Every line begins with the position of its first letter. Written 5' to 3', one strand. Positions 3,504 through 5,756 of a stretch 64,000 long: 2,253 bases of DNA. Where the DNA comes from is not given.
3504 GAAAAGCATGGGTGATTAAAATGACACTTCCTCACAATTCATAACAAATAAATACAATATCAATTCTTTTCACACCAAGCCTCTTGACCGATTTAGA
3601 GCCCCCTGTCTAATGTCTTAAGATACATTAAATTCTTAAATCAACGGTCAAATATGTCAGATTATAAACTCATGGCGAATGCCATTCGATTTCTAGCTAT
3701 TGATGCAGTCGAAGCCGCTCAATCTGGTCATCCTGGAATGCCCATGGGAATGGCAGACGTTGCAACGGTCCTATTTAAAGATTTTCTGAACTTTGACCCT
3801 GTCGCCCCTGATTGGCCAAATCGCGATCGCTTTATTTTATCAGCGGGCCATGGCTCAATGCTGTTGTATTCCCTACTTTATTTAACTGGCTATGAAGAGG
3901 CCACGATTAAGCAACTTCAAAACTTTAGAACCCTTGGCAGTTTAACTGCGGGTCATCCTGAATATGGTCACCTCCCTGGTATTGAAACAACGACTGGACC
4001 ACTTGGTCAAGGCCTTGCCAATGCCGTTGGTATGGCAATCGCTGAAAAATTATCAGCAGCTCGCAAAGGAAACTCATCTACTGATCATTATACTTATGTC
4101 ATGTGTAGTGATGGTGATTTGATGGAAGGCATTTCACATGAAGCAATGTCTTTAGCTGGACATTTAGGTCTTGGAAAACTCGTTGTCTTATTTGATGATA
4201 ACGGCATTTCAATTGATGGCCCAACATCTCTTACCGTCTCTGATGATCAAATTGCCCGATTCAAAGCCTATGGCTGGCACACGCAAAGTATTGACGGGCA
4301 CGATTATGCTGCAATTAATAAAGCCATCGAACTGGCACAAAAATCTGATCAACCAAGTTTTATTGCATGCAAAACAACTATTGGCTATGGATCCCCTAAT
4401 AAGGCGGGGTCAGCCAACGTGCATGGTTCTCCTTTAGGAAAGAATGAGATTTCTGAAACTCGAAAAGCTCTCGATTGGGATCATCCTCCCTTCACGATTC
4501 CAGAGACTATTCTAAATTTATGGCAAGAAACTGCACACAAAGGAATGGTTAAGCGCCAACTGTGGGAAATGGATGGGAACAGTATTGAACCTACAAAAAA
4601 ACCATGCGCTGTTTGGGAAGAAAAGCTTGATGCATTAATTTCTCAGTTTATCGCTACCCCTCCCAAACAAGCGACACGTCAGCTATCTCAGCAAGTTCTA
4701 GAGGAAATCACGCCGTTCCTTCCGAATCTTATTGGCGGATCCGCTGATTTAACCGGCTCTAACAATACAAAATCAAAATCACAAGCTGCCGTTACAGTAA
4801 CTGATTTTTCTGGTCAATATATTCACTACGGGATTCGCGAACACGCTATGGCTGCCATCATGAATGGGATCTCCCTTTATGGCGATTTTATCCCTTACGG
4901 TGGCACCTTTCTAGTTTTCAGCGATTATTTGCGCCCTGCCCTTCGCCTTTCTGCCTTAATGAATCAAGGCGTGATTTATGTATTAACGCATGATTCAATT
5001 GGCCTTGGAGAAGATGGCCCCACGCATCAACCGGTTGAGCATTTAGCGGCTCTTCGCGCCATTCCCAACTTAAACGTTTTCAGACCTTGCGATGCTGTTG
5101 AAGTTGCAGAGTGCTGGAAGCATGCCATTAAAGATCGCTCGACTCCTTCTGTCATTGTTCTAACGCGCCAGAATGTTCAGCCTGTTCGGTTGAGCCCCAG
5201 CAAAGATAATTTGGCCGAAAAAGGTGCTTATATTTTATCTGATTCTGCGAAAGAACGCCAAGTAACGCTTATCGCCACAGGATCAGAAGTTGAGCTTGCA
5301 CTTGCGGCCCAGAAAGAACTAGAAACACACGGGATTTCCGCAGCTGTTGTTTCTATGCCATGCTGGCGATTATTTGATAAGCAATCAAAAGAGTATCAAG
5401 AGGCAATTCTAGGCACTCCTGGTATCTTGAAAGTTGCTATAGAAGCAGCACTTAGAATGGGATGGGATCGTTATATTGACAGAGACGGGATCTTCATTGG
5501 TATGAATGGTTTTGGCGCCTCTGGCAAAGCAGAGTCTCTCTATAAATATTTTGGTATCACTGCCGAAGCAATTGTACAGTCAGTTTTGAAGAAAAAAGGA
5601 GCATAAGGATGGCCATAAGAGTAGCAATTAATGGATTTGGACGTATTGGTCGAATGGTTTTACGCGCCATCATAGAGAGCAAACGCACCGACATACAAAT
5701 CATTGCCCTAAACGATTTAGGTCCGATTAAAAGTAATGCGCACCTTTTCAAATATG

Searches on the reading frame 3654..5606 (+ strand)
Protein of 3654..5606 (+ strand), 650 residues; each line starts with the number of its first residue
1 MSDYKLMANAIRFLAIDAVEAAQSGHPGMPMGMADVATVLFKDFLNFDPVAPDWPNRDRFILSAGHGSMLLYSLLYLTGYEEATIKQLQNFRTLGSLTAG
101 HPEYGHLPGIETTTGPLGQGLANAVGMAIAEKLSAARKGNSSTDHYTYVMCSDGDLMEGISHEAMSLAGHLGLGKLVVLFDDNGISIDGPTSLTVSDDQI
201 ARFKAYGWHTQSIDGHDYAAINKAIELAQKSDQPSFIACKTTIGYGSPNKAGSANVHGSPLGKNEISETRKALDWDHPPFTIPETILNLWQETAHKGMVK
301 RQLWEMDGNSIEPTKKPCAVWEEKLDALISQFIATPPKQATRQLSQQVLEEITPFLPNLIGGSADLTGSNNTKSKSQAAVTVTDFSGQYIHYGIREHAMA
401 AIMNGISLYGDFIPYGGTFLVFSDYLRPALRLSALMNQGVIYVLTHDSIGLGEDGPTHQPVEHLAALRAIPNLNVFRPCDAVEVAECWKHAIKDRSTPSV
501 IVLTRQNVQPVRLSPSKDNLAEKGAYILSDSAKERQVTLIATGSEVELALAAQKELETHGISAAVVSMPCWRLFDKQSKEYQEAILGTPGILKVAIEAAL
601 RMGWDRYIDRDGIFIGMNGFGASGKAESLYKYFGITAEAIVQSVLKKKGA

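Call 38: search_protein_families(library=ncbifam, proteins=[window:3654-5606:+], max_evalue=1e-10)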
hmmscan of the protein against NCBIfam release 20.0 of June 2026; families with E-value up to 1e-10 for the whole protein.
window:3654-5606:+ (650 aa): 8 families
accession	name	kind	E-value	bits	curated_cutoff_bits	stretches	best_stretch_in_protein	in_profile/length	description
TIGR00232.1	tktlase_bact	equivalog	2.2e-246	819.3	682.25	1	6-644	2-649/654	transketolase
NF004558.0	PRK05899.2-4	equivalog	1.2e-186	621.9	788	1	5-647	4-649/651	transketolase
NF004559.0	PRK05899.2-5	equivalog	7.4e-91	305.2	488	1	4-646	18-622/627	transketolase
NF004556.0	PRK05899.2-2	equivalog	1.3e-71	241.7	575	1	7-646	20-636/639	transketolase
TIGR00204.1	dxs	equivalog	1.5e-23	83.2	465.95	1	444-575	407-535/616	1-deoxy-D-xylulose-5-phosphate synthase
NF003933.0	PRK05444.2-2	equivalog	1.3e-18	66.8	395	1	5-576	26-524/606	1-deoxy-D-xylulose-5-phosphate synthase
TIGR00759.1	aceE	equivalog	1.5e-13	49.7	859.9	0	34-192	111-266/885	pyruvate dehydrogenase (acetyl-transferring), homodimeric type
NF008968.0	PRK12315.1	subfamily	9.1e-12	44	510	0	387-569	321-497/582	1-deoxy-D-xylulose-5-phosphate synthase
